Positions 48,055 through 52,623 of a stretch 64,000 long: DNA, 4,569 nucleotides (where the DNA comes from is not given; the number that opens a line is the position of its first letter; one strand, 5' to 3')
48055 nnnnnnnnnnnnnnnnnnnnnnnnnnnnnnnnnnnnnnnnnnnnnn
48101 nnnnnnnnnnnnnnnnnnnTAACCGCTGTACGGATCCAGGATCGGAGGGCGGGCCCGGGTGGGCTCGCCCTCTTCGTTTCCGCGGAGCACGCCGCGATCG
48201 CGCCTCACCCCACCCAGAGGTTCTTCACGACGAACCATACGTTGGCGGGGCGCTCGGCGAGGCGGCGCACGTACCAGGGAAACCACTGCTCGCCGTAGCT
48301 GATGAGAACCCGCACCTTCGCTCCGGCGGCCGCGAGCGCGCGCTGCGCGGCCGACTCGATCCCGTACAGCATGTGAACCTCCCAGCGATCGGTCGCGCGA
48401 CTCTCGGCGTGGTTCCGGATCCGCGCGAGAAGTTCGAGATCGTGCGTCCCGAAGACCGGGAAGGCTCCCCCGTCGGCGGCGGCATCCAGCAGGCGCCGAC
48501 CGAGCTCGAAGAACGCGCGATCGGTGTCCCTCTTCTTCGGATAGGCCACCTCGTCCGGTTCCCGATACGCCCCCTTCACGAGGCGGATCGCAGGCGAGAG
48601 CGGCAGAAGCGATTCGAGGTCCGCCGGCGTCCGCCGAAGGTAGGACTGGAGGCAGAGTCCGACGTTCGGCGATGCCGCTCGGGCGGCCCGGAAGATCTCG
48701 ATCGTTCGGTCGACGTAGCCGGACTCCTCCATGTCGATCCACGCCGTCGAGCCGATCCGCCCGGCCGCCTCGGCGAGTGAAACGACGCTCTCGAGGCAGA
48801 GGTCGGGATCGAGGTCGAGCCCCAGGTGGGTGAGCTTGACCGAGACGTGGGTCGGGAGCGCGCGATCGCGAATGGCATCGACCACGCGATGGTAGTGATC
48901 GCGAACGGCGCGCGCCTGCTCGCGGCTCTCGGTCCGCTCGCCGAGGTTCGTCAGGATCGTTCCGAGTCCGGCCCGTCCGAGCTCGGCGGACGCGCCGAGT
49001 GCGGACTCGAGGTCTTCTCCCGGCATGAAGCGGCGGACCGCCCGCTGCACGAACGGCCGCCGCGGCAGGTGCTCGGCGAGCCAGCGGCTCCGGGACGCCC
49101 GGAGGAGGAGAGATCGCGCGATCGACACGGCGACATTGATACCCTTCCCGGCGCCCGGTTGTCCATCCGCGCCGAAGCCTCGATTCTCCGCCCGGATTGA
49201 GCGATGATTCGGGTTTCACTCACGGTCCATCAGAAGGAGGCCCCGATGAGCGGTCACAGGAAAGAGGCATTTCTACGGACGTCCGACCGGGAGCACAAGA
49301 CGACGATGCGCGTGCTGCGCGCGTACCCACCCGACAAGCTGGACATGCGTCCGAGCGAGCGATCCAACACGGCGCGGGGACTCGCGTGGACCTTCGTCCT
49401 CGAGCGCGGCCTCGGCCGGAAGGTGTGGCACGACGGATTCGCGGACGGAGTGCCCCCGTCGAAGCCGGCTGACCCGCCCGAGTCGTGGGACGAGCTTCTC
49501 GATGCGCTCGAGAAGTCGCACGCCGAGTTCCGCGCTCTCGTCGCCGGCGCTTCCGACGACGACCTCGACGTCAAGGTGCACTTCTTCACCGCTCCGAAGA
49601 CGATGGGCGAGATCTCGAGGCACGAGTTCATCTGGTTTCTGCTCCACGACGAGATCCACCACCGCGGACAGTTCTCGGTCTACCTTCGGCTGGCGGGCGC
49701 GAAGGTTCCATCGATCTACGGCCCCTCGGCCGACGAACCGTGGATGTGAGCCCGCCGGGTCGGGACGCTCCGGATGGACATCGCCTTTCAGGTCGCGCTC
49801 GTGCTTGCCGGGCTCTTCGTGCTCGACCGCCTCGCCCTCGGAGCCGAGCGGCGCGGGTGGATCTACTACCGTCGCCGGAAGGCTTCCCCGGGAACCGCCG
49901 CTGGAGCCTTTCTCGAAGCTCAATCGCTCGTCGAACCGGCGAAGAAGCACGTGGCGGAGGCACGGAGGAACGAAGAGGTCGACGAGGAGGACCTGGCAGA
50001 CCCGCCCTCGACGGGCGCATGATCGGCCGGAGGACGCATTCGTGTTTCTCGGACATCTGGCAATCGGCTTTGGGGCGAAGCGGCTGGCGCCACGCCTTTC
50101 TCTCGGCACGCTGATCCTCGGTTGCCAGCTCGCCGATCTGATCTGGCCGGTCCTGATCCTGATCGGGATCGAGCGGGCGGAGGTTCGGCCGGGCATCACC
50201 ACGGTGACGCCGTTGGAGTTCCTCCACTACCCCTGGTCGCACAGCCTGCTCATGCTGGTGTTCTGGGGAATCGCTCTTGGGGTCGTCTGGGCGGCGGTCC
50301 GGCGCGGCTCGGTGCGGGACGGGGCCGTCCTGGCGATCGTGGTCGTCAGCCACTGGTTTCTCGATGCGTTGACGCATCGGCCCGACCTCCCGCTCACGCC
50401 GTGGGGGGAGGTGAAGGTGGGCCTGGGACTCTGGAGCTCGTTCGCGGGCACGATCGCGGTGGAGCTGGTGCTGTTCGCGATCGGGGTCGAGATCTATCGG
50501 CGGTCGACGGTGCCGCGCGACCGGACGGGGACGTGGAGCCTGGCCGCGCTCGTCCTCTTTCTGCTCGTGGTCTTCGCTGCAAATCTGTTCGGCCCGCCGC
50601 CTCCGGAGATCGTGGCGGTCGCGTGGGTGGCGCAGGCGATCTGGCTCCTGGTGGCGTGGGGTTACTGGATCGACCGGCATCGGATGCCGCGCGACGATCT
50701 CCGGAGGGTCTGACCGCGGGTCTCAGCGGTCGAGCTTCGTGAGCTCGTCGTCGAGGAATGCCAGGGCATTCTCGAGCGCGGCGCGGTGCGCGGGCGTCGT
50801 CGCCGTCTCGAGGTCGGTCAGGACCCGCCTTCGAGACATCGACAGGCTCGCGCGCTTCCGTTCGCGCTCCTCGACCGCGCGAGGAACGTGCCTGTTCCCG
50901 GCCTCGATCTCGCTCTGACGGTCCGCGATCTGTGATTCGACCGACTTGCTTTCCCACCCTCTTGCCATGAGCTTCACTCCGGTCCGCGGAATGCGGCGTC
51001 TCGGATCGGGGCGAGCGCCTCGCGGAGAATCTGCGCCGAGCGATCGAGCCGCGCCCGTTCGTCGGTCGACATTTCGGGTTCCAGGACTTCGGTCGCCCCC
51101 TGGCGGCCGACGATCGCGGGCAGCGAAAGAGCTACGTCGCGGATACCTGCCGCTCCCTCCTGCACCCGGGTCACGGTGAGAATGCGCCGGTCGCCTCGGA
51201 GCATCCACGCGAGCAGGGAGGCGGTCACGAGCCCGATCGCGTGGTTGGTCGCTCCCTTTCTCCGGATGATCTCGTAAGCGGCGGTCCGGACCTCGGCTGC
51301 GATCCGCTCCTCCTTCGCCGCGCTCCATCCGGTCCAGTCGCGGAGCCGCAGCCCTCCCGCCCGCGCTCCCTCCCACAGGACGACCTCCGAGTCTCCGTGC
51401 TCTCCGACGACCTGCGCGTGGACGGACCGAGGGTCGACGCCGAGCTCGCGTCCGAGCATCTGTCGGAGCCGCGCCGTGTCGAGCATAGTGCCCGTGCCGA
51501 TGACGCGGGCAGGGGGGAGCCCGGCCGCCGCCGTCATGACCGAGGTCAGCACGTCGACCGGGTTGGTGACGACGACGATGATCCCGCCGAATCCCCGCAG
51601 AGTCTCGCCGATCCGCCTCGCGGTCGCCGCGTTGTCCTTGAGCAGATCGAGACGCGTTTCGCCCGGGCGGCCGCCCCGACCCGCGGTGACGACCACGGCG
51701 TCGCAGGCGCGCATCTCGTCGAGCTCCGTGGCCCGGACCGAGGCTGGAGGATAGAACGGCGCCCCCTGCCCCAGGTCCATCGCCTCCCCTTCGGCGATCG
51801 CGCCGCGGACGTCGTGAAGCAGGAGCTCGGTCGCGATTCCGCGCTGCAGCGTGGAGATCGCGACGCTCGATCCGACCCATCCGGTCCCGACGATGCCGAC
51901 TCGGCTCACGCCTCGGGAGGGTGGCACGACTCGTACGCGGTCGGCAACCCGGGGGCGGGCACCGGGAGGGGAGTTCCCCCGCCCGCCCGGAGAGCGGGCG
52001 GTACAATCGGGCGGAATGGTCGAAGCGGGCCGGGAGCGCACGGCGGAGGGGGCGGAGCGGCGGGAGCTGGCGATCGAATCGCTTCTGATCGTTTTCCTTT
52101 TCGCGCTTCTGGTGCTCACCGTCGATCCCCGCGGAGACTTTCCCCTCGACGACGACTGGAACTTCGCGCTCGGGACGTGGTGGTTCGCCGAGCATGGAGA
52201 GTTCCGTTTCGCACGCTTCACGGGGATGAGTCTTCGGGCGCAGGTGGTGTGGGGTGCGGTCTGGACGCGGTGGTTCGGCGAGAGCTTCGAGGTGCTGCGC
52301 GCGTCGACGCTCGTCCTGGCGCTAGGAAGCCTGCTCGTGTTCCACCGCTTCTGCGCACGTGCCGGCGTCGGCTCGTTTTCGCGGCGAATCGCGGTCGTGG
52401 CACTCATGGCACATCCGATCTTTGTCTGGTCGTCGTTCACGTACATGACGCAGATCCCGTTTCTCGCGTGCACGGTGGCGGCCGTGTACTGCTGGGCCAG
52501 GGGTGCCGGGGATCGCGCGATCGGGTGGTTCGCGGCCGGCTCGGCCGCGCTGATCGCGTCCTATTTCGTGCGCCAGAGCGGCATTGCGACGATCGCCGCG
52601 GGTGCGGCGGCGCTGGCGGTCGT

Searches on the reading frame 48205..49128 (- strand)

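Call 74: search_protein_families(library=pfam, proteins=[window:48205-49128:-], max_evalue=0.00001)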
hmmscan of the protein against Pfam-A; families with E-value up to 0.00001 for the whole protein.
window:48205-49128:- (307 aa): 1 family
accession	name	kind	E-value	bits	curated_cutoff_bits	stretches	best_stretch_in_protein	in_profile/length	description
PF01619.24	Pro_dh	-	1e-29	104.4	27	1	46-300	4-276/278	Proline dehydrogenase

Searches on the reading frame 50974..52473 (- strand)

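Call 74: search_protein_families(library=pfam, proteins=[window:50974-52473:-], max_evalue=0.00001)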
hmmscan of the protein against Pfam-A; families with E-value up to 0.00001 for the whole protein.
window:50974-52473:- (499 aa): 2 families
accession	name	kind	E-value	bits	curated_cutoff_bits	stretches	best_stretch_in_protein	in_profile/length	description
PF02866.23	Ldh_1_C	-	3.2e-29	102.6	22.6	1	329-489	1-169/174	lactate/malate dehydrogenase, alpha/beta C-terminal domain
PF00056.29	Ldh_1_N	-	3.3e-28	99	27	1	191-326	2-141/141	lactate/malate dehydrogenase, NAD binding domain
